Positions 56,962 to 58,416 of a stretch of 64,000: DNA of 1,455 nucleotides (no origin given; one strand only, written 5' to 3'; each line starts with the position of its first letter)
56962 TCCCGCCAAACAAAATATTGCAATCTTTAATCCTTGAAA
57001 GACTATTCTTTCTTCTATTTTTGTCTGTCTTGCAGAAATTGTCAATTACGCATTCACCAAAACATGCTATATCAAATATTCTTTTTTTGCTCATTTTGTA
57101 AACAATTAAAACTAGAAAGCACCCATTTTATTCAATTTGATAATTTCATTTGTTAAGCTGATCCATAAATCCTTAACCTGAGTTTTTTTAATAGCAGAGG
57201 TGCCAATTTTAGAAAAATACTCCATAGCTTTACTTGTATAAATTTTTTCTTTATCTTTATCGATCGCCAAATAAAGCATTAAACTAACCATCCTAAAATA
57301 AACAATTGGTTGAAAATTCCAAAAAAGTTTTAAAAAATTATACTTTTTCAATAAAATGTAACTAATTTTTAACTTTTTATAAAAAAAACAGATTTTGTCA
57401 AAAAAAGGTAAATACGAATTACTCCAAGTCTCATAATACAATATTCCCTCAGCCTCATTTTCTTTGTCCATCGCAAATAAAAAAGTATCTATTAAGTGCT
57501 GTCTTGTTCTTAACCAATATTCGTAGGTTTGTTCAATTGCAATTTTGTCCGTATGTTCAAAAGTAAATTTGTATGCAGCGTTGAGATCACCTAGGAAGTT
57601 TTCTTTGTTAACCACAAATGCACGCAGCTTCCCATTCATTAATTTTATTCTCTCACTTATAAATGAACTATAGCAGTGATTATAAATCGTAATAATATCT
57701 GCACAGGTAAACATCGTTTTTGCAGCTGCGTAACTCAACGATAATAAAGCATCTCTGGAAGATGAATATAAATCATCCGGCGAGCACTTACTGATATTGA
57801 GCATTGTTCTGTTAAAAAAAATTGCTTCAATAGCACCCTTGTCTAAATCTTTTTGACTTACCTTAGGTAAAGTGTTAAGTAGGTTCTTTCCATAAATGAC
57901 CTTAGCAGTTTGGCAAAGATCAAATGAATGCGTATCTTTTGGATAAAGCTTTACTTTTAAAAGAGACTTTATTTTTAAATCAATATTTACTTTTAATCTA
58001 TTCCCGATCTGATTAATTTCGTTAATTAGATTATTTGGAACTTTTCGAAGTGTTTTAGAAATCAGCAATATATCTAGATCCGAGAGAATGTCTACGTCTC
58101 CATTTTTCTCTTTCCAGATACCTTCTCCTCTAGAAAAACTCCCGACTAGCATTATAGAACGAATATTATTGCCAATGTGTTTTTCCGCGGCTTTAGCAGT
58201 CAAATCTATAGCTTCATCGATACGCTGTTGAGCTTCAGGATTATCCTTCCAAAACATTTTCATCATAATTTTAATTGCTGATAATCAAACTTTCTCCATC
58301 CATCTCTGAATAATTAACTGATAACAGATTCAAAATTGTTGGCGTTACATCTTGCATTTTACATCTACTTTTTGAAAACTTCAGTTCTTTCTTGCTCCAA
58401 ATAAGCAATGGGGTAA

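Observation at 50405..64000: A 13.5-kb glycan-modification island combines a GT-C (PMT/ArnT-like) transferase, a GT2 polyprenyl-P-sugar synthase, a flippase-like protein, an aminotransferase and several decorating enzymes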

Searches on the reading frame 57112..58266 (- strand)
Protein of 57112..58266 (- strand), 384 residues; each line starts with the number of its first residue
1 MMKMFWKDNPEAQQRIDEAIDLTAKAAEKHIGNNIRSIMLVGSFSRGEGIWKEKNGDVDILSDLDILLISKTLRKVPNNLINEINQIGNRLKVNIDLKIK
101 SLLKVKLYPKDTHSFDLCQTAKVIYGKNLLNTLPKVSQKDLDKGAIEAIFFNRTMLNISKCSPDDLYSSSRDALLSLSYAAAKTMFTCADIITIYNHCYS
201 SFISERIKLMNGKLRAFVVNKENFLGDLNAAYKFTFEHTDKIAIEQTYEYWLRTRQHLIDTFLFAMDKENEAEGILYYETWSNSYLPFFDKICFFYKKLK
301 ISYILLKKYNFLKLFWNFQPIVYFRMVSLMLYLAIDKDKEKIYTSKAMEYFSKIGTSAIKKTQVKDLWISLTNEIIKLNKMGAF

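Call 3: search_protein_families(library=pfam, proteins=[window:57112-58266:-], max_evalue=0.01)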
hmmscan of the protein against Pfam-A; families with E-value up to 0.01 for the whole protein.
window:57112-58266:- (384 aa): 0 families

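Call 8: search_protein_families(library=ncbifam, proteins=[window:57112-58266:-], max_evalue=0.01)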
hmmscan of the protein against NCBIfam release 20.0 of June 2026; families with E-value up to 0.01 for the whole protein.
window:57112-58266:- (384 aa): 0 families

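Call 12: search_solved_structures(query=window:57112-58266:-, max_evalue=10)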
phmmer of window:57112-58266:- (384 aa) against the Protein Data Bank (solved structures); distinct sequences matched with E-value up to 10: 0.

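Call 22: find_homologous_proteins(query=window:57112-58266:-, max_evalue=0.001)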
Query window:57112-58266:- (384 aa): 8 proteins with E <= 0.001 among 3955 candidates.
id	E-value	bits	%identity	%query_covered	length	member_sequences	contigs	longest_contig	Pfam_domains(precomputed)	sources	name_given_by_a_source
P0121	1.4e-251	852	100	100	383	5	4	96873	-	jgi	-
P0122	1.7e-102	362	45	100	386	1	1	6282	-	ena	-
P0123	4.0e-99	350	44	100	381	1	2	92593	-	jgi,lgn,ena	-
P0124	5.8e-87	310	40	100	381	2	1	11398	-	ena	-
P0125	9.7e-62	227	33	99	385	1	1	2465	-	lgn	-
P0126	5.8e-52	195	34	98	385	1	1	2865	PF01909.30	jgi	-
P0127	6.1e-52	195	35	100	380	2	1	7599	-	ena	-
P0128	2.6e-4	39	36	29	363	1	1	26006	-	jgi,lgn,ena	-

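Call 32: predict_structure(alignment_id=A2)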
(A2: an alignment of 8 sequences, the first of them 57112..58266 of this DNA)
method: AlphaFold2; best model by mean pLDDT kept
length: 384 residues; sequences in the alignment: 8
mean_pLDDT: 84.1   pTM: 0.86
mean pLDDT of the five models: 84.1, 77.9, 77.1, 72.7, 54.9
residues with pLDDT >= 90: 156; 70-90: 177; 50-70: 44; < 50: 7
segments of 3 or more residues with pLDDT < 50: 1-3
pLDDT, mean of each block of 10 residues (from residue 1): 54 92 95 93 91 86 94 83 96 93 88 92 94 88 89 88 77 89 96 94 91 81 94 91 91 92 86 67 56 72 72 60 85 83 87 65 78 83 64
secondary structure, 60 per line:
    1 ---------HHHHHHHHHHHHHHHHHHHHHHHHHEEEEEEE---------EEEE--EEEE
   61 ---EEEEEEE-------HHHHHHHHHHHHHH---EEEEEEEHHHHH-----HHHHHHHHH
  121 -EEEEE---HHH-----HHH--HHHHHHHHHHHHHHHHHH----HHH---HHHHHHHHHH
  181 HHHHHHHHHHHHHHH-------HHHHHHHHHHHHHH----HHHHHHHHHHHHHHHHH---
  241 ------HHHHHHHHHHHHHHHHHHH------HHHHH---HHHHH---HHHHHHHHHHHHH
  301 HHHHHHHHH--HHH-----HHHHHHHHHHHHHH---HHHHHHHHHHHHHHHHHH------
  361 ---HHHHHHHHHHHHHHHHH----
elements in order: H10-34 E35-41 E51-54 E57-60 E64-70 H78-91 E95-101 H102-106 H112-120 E122-126 H143-160 H171-195 H203-216 H221-237 H247-265 H272-276 H280-284 H288-309 H320-333 H337-354 H364-380

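Call 40: fold_search(model_id=the predicted structure, library=pdb)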
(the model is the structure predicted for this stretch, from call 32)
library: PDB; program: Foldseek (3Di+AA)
matches with E <= 10: 397; with E <= 0.001: 18
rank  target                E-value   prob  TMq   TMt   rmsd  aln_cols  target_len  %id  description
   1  6xz0                  1.0e-05  1.00  0.35  0.50   7.5       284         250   15  Crystal structure of spectinomycin adenyltransferase AAD(9) from Enterococcus faecialis with spectinomycin (released 2020-04-15)
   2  6sxj                  3.2e-05  1.00  0.37  0.52   7.2       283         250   15  Crystal structure of spectinomycin adenyltransferase AAD(9) from Enterococcus faecialis (released 2020-04-15)
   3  6un8_A                3.8e-05  1.00  0.35  0.48   8.2       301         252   12  Wild type ANT bound to neomycin (released 2020-05-06)
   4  6nmk_B                6.4e-05  1.00  0.34  0.48   8.2       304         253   13  Binary complex structure of the T130K mutant of ANT-4'' with Neomycin (released 2020-01-15)
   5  6nmk_A                8.5e-05  1.00  0.32  0.44   8.6       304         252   13  Binary complex structure of the T130K mutant of ANT-4'' with Neomycin (released 2020-01-15)
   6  6p06_A                1.2e-04  1.00  0.33  0.45   8.7       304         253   14  Ternary structure of the E52D mutant of ANT-4 with Neomycin and AMPCPP (released 2020-01-29)
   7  6p01_A                1.2e-04  1.00  0.33  0.46   8.5       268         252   13  Apo structure of the E52D mutant of ANT-4 (released 2020-01-29)
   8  6xxq_A                1.7e-04  1.00  0.35  0.49   7.2       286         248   15  Crystal structure of spectinomycin adenyltransferase AAD(9) from Enterococcus faecialis with ATP and spectinomycin (released 2020-04-15)
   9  5g4a_A                2.1e-04  1.00  0.38  0.52   7.2       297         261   11  AadA in complex with ATP and magnesium (released 2017-11-29)
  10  5g4a_B                2.3e-04  1.00  0.39  0.53   6.7       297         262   11  AadA in complex with ATP and magnesium (released 2017-11-29)
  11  5lpa_A                2.4e-04  1.00  0.40  0.54   7.0       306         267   12  AadA E87Q in complex with ATP, calcium and dihydrostreptomycin (released 2018-01-17)
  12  6un8_B                2.4e-04  1.00  0.34  0.47   8.2       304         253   13  Wild type ANT bound to neomycin (released 2020-05-06)
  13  1kny_A                2.7e-04  1.00  0.29  0.40  10.4       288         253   14  KANAMYCIN NUCLEOTIDYLTRANSFERASE (released 1996-08-17)
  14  7uy4_B                5.1e-04  1.00  0.38  0.51   6.8       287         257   12  Aminoglycoside-modifying enzyme ANT-3,9 in complex with spectinomycin and AMP-PNP (released 2023-05-10)
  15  5luh_A                6.2e-04  1.00  0.40  0.54   7.1       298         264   12  AadA E87Q in complex with ATP, calcium and streptomycin (released 2018-01-17)
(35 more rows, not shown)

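Call 59: find_encoding_contigs(protein=P0123, flank=10000, max_places=1)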
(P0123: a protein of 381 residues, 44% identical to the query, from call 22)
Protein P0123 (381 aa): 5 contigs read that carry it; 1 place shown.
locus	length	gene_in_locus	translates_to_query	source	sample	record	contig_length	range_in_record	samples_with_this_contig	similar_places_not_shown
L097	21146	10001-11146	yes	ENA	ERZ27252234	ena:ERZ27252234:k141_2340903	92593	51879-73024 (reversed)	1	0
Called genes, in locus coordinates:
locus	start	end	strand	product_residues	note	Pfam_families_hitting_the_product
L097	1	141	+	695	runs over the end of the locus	PF17191:RecG_wedge, PF00270:DEAD, PF04851:ResIII, PF00271:Helicase_C, PF22590:Cas3-like_C_2 (weak), PF19833:RecG_dom3_C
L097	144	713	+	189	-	PF03602:Cons_hypoth95, PF01170:UPF0020 (weak), PF05175:MTS (weak)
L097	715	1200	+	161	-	PF01467:CTP_transf_like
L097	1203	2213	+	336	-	PF01515:PTA_PTB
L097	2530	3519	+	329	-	PF02504:FA_synthesis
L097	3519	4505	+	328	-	PF00108:Thiolase_N, PF08545:ACP_syn_III, PF08541:ACP_syn_III_C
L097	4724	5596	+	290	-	PF00698:Acyl_transf_1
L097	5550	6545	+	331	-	PF00535:Glycos_transf_2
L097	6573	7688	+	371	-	PF13439:Glyco_transf_4, PF13579:Glyco_trans_4_4, PF13477:Glyco_trans_4_2, PF20706:GT4-conflict (weak), PF00534:Glycos_transf_1, PF13692:Glyco_trans_1_4, PF13524:Glyco_trans_1_2 (faint)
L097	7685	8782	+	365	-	PF08323:Glyco_transf_5 (weak), PF13439:Glyco_transf_4 (weak), PF00534:Glycos_transf_1, PF13692:Glyco_trans_1_4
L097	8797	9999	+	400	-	PF01663:Phosphodiest, PF01676:Metalloenzyme (faint)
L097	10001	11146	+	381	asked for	-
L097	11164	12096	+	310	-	PF00294:PfkB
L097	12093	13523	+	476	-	PF02310:B12-binding, PF04055:Radical_SAM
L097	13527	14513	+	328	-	PF03706:LPG_synthase_TM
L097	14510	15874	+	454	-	PF02366:PMT, PF13231:PMT_2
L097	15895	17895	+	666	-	PF13414:TPR_11 (weak), PF00515:TPR_1 (weak), PF07719:TPR_2 (weak), PF13181:TPR_8 (weak), PF13432:TPR_16, PF07719:TPR_2, PF13181:TPR_8, PF13414:TPR_11, +13 more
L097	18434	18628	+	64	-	PF12728:HTH_17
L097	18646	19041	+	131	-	PF00072:Response_reg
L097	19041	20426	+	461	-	PF01590:GAF (weak), PF13185:GAF_2 (weak), PF13492:GAF_3 (faint), PF13487:HD_5, PF01966:HD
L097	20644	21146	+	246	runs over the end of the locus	PF00106:adh_short, PF08659:KR, PF13561:adh_short_C2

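Call 60: find_encoding_contigs(protein=P0124, flank=10000, max_places=1)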
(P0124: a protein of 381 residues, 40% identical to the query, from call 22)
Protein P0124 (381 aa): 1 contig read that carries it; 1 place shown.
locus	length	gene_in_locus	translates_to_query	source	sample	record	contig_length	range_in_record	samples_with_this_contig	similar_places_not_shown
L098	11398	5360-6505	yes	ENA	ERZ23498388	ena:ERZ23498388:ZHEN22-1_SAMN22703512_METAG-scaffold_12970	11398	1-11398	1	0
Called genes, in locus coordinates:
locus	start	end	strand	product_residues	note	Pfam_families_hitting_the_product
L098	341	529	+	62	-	-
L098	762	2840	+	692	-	PF01926:MMR_HSR1, PF02421:FeoB_N, PF17910:FeoB_Cyto, PF07670:Gate, PF07664:FeoB_C, PF07670:Gate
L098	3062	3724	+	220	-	PF02742:Fe_dep_repr_C, PF04023:FeoA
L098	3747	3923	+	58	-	-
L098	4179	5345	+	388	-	PF01663:Phosphodiest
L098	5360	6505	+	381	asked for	-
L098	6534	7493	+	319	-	PF03706:LPG_synthase_TM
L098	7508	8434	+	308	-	PF13489:Methyltransf_23, PF07021:MetW (weak), PF08241:Methyltransf_11, PF08242:Methyltransf_12, PF13649:Methyltransf_25, PF13847:Methyltransf_31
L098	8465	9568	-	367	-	PF13439:Glyco_transf_4 (weak), PF00534:Glycos_transf_1, PF13692:Glyco_trans_1_4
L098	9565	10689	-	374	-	PF13439:Glyco_transf_4, PF13477:Glyco_trans_4_2, PF13579:Glyco_trans_4_4, PF20706:GT4-conflict, PF00534:Glycos_transf_1, PF13692:Glyco_trans_1_4, PF13524:Glyco_trans_1_2 (weak)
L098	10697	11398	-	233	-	?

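Call 61: find_encoding_contigs(protein=P0127, flank=10000, max_places=1)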
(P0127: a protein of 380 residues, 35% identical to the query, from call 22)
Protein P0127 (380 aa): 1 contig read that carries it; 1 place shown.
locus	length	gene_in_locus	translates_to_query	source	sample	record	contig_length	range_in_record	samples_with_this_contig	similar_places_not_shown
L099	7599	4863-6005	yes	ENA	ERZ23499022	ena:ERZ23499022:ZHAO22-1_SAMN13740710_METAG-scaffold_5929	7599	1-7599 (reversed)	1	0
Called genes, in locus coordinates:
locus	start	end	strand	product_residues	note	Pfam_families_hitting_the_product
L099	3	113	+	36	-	?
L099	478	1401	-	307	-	PF13439:Glyco_transf_4 (weak), PF00534:Glycos_transf_1, PF13692:Glyco_trans_1_4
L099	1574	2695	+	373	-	PF13439:Glyco_transf_4, PF13579:Glyco_trans_4_4 (weak), PF00534:Glycos_transf_1, PF13692:Glyco_trans_1_4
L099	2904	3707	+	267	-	PF05050:Methyltransf_21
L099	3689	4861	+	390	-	PF01663:Phosphodiest, PF01676:Metalloenzyme (faint)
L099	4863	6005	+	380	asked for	-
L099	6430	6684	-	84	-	PF01370:Epimerase (weak)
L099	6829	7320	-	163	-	PF08241:Methyltransf_11 (weak)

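Call 73: search_protein_families(library=padloc, proteins=[window:57112-58266:-], max_evalue=0.001)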
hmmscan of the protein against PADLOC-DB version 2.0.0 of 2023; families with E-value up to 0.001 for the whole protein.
window:57112-58266:- (384 aa): 1 family
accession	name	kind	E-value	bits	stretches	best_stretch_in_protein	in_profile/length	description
PDLC04903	PDC-S09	-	0.00022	19.5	0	13-100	4-81/108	-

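Call 80: search_protein_representatives(alignment_id=A2)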
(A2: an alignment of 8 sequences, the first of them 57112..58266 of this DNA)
Query: 8 sequences, 382 profile positions. Proteins with E-value up to 0.001 (for the whole library): 2522; up to 1e-10: 1363; up to 1e-30: 44. The best 150 are listed.
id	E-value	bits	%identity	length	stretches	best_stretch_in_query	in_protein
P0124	2.2e-171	586.3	-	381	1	1-382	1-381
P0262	4.5e-146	502.9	-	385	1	2-382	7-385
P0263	1.0e-137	475.5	-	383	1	1-382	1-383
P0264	2.1e-114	398.7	-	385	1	1-381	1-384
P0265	7.6e-109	380.4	-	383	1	1-382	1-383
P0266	1.3e-103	363.2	-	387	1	2-382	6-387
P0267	2.9e-99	348.9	-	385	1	1-381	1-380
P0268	1.0e-95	337.2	-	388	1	4-382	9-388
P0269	2.4e-93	329.4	-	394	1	2-379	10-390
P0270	1.0e-89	317.4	-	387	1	2-381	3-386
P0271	1.7e-89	316.7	-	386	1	1-382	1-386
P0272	1.0e-85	304.3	-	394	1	2-382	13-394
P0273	3.8e-85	302.4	-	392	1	2-379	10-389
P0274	2.6e-78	279.9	-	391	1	1-376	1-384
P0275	2.0e-73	263.8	-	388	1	1-375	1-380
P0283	2.9e-42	161.2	-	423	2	7-158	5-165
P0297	4.6e-34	134.3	-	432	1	2-308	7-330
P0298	1.1e-33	133.1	-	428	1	7-234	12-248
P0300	8.5e-33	130.1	-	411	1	8-295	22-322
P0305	8.3e-30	120.2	-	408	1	8-375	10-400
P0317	4.2e-28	114.6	-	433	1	7-275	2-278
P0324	1.9e-27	112.5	-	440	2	5-293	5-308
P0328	3.2e-27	111.7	-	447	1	7-306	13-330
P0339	2.3e-26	108.9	-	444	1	8-354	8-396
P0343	3.0e-26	108.5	-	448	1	6-306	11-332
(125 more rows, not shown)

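Call 81: search_protein_families(library=pfam, proteins=[P0283, P0297, P0298, P0300, P0305, P0317, P0324, P0328, P0339, P0343], max_evalue=0.01)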
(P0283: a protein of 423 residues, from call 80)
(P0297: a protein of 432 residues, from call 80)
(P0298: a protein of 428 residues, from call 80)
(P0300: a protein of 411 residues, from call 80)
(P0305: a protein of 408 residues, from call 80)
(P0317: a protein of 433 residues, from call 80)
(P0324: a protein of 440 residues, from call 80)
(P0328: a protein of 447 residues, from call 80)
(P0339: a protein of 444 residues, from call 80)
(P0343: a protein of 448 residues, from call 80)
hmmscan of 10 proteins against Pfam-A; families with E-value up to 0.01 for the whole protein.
P0283 (423 aa): 0 families

P0297 (432 aa): 3 families
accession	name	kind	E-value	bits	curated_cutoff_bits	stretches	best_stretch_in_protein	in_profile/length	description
PF18144.7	SMODS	-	1.1e-05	26.2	26.5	1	17-106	21-112/164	Second Messenger Oligonucleotide or Dinucleotide Synthetase domain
PF18765.7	Polbeta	-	0.00082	19.9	26.9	0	30-141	2-91/93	Polymerase beta, Nucleotidyltransferase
PF01909.29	NTP_transf_2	-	0.0032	18.2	21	0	32-92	6-59/93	Nucleotidyltransferase domain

P0298 (428 aa): 0 families

P0300 (411 aa): 0 families

P0305 (408 aa): 0 families

P0317 (433 aa): 1 family
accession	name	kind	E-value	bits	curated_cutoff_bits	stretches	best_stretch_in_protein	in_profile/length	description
PF12633.13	Adenyl_cycl_N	-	0.0087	16.5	27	0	54-97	109-151/199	Adenylate cyclase NT domain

P0324 (440 aa): 0 families

P0328 (447 aa): 0 families

P0339 (444 aa): 1 family
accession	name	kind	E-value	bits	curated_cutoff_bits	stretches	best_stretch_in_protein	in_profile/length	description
PF18144.7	SMODS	-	0.00077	20.2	26.5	1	14-103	23-116/164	Second Messenger Oligonucleotide or Dinucleotide Synthetase domain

P0343 (448 aa): 0 families
